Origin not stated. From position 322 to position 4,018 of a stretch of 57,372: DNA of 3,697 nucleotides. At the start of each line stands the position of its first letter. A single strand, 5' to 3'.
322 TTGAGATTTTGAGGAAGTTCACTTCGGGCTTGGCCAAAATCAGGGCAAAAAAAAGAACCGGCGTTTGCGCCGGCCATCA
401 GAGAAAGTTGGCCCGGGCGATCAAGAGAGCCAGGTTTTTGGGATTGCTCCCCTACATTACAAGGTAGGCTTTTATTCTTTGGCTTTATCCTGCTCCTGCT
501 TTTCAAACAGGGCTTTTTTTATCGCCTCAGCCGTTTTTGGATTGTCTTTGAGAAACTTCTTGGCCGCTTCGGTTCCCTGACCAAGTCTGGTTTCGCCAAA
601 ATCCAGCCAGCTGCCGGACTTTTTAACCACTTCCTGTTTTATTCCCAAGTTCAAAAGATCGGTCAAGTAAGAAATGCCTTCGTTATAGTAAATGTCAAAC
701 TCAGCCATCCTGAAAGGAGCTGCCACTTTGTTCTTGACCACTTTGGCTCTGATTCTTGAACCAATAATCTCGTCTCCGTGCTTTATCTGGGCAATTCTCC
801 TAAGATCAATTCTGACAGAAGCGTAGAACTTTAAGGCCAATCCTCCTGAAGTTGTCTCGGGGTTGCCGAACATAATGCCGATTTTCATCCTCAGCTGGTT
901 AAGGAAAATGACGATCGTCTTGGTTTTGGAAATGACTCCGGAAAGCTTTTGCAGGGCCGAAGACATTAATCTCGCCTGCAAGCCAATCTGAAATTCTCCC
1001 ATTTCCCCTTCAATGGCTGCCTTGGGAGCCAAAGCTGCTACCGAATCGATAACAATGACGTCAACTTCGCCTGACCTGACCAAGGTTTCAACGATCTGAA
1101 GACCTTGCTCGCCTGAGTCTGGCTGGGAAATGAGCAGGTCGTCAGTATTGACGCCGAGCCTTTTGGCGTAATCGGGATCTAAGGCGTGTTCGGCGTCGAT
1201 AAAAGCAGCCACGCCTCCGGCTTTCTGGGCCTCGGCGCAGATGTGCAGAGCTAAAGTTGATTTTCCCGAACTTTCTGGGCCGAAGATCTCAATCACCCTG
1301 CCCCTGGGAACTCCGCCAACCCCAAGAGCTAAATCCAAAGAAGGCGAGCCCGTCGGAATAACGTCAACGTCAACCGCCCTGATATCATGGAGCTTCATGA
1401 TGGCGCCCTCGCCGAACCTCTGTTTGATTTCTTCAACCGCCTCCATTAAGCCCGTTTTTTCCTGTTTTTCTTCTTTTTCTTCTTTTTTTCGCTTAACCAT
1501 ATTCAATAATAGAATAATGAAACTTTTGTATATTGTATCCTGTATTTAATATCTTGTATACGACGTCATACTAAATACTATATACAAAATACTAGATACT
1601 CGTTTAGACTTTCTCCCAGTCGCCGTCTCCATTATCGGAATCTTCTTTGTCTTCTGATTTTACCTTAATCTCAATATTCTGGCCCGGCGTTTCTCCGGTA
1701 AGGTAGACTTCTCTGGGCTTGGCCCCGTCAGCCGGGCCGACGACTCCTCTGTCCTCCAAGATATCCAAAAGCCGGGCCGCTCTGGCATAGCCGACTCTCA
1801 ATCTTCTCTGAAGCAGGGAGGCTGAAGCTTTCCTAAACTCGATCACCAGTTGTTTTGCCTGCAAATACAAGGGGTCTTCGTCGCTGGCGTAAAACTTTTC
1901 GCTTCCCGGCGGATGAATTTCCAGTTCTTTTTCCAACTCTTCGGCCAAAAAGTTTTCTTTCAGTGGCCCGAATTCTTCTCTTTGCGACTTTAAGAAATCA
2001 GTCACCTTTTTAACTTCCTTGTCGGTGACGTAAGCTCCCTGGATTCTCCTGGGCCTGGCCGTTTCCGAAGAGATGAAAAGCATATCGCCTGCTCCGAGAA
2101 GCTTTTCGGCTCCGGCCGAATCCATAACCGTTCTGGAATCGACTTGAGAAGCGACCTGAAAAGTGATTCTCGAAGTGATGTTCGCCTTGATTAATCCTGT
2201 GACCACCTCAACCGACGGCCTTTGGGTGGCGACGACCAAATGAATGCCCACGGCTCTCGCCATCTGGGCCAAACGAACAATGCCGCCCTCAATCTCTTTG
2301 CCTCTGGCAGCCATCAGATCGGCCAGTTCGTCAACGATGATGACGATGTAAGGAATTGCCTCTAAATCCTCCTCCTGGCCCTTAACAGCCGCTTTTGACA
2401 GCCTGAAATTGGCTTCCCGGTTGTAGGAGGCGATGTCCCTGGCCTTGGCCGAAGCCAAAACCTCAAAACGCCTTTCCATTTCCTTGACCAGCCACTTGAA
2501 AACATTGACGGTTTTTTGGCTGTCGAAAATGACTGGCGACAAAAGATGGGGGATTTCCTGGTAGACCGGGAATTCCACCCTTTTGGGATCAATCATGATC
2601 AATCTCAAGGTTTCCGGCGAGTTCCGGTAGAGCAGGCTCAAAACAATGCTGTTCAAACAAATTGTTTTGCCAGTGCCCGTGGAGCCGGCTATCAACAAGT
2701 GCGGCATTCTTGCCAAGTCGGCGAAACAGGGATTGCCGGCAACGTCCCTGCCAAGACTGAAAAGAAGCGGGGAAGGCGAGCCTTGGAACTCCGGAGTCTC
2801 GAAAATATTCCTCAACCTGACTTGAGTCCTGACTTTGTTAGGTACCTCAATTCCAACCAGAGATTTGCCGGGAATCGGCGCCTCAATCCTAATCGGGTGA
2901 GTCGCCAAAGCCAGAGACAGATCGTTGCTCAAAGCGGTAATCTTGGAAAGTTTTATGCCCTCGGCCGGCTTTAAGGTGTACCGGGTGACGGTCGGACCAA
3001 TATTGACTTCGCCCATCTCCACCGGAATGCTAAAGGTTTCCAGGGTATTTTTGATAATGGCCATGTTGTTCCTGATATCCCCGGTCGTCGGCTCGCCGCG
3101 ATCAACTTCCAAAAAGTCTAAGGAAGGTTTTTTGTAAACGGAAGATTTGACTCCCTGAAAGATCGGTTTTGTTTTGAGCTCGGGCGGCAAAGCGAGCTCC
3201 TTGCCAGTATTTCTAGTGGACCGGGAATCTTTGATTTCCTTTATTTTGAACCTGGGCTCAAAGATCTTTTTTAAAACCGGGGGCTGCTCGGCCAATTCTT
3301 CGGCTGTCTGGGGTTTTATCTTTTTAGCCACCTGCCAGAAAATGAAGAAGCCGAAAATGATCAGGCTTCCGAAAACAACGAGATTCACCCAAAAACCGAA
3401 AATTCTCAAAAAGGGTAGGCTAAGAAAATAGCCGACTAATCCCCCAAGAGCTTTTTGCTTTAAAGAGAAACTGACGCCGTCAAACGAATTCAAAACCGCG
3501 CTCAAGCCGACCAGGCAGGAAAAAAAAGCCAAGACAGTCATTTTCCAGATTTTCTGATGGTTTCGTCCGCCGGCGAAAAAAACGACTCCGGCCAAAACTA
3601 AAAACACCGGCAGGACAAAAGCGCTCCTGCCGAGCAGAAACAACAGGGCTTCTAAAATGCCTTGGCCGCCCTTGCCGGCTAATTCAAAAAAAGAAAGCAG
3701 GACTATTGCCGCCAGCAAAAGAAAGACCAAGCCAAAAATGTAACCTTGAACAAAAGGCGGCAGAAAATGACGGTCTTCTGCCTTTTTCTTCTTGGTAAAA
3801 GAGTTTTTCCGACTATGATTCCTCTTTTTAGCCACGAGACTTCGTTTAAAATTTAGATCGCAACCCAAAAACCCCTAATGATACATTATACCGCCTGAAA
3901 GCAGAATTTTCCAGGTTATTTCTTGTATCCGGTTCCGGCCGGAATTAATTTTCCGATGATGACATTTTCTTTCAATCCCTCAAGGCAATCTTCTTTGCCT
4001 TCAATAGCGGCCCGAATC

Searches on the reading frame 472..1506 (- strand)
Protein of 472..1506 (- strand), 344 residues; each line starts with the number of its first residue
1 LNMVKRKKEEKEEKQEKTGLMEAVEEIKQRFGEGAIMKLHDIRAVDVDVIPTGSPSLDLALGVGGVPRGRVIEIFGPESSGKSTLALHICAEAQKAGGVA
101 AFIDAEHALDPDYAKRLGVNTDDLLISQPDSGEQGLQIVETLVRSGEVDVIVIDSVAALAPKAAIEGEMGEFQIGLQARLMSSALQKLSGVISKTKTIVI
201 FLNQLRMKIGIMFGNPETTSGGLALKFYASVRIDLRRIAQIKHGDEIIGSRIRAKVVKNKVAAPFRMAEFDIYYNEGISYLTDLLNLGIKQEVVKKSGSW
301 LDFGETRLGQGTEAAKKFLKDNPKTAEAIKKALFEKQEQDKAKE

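Call 38: search_protein_families(library=pfam, proteins=[window:472-1506:-], max_evalue=0.001)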
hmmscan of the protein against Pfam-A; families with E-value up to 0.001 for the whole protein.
window:472-1506:- (344 aa): 7 families
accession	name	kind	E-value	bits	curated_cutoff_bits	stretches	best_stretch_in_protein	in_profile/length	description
PF00154.27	RecA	-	4.7e-129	429.9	27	1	20-279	3-262/262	recA bacterial DNA recombination protein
PF21096.2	RecA_C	-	5e-17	62.2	27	1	283-336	2-55/57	RecA C-terminal domain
PF08423.17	Rad51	-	9.8e-08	32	22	1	49-237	7-211/244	Rad51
PF06745.19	ATPase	-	1.8e-05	24.7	26.6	1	50-108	1-59/231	KaiC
PF13481.12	AAA_25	-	3.9e-05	23.8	27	0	44-94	9-58/195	AAA domain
PF01637.24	ATPase_2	-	0.0003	21.1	33.2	1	71-207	22-121/225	ATPase domain predominantly from Archaea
PF02283.22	CobU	-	0.00049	20.1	27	1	74-205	3-125/168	Cobinamide kinase / cobinamide phosphate guanyltransferase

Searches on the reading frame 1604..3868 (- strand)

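Call 38: search_protein_families(library=pfam, proteins=[window:1604-3868:-], max_evalue=0.001)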
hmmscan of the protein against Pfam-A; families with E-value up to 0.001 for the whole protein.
window:1604-3868:- (754 aa): 4 families
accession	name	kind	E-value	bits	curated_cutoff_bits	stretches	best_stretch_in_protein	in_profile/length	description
PF01580.24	FtsK_SpoIIIE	-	8.5e-62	208.9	24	1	351-553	1-221/221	FtsK/SpoIIIE family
PF17854.6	FtsK_alpha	-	1.2e-27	96.5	22.9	1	248-344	2-101/101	FtsK alpha domain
PF09397.16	FtsK_gamma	-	4.7e-26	90.7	30.6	1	663-723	2-62/63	Ftsk gamma domain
PF13491.11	FtsK_4TM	-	1.6e-05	25.1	23.1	1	63-180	46-161/171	4TM region of DNA translocase FtsK/SpoIIIE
